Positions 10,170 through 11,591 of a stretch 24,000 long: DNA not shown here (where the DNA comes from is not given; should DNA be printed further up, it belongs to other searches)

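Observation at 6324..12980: Orphan six-gene CoA-thioester pathway built around an HMG-CoA synthase in a genus that does not use mevalonate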

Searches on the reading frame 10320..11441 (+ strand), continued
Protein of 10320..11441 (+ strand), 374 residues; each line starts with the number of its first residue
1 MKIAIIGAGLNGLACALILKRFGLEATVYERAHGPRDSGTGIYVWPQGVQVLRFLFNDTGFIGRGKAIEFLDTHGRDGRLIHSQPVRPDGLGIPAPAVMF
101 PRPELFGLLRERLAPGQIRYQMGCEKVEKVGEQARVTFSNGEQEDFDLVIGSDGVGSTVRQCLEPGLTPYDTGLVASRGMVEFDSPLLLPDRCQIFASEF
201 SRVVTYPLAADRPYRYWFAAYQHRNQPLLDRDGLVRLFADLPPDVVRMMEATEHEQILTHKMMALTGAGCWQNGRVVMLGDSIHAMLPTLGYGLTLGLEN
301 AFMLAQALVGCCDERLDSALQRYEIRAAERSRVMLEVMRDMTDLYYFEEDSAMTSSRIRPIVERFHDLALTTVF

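Call 64: search_solved_structures(query=L019:15463-16650:+, max_evalue=1e-40, show_alignments=1)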
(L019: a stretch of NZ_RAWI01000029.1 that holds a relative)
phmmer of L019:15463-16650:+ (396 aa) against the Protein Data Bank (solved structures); distinct sequences matched with E-value up to 1e-40: 21.
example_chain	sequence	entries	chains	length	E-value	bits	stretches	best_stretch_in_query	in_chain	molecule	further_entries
5hwq_A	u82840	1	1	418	2.6e-117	395.4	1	2-395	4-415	Hydroxymethylglutaryl-CoA synthase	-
5hwp_A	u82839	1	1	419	2.7e-117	395.4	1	2-395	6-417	Hydroxymethylglutaryl-CoA synthase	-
5hwo_A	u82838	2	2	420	2.7e-117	395.4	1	2-395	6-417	Hydroxymethylglutaryl-CoA synthase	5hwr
3v4n_A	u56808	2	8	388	2.7e-70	240.7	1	1-363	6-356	HMG-CoA synthase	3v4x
1tvz_A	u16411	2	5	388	3.4e-70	240.4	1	1-369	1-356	3-hydroxy-3-methylglutaryl-CoA synthase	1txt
1xpk_A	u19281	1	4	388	3.4e-70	240.4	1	1-369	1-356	3-hydroxy-3-methylglutaryl CoA synthase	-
1xpl_A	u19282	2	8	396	3.7e-70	240.2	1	1-369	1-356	3-hydroxy-3-methylglutaryl CoA synthase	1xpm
3leh_A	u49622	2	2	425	5e-70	239.8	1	1-394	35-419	Putative hydroxymethylglutaryl-CoA synthase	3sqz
1x9e_A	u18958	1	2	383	6.9e-70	239.3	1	1-363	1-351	HMG-CoA synthase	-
1ysl_A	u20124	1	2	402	8.2e-70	239.1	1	1-363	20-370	HMG-CoA synthase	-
8s81_A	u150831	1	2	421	1.5e-69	238.3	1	3-369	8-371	HMG-CoA synthase-like protein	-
2hdb_A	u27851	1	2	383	2.5e-69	237.5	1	1-363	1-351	HMG-CoA synthase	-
5kp5_A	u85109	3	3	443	2.2e-65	224.5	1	2-363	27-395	CurD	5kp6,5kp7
5kp8_A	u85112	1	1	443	5.5e-64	219.9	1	2-363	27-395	CurD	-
2wya_A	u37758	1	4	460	4.3e-62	213.7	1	2-260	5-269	HYDROXYMETHYLGLUTARYL-COA SYNTHASE, MITOCHONDRIAL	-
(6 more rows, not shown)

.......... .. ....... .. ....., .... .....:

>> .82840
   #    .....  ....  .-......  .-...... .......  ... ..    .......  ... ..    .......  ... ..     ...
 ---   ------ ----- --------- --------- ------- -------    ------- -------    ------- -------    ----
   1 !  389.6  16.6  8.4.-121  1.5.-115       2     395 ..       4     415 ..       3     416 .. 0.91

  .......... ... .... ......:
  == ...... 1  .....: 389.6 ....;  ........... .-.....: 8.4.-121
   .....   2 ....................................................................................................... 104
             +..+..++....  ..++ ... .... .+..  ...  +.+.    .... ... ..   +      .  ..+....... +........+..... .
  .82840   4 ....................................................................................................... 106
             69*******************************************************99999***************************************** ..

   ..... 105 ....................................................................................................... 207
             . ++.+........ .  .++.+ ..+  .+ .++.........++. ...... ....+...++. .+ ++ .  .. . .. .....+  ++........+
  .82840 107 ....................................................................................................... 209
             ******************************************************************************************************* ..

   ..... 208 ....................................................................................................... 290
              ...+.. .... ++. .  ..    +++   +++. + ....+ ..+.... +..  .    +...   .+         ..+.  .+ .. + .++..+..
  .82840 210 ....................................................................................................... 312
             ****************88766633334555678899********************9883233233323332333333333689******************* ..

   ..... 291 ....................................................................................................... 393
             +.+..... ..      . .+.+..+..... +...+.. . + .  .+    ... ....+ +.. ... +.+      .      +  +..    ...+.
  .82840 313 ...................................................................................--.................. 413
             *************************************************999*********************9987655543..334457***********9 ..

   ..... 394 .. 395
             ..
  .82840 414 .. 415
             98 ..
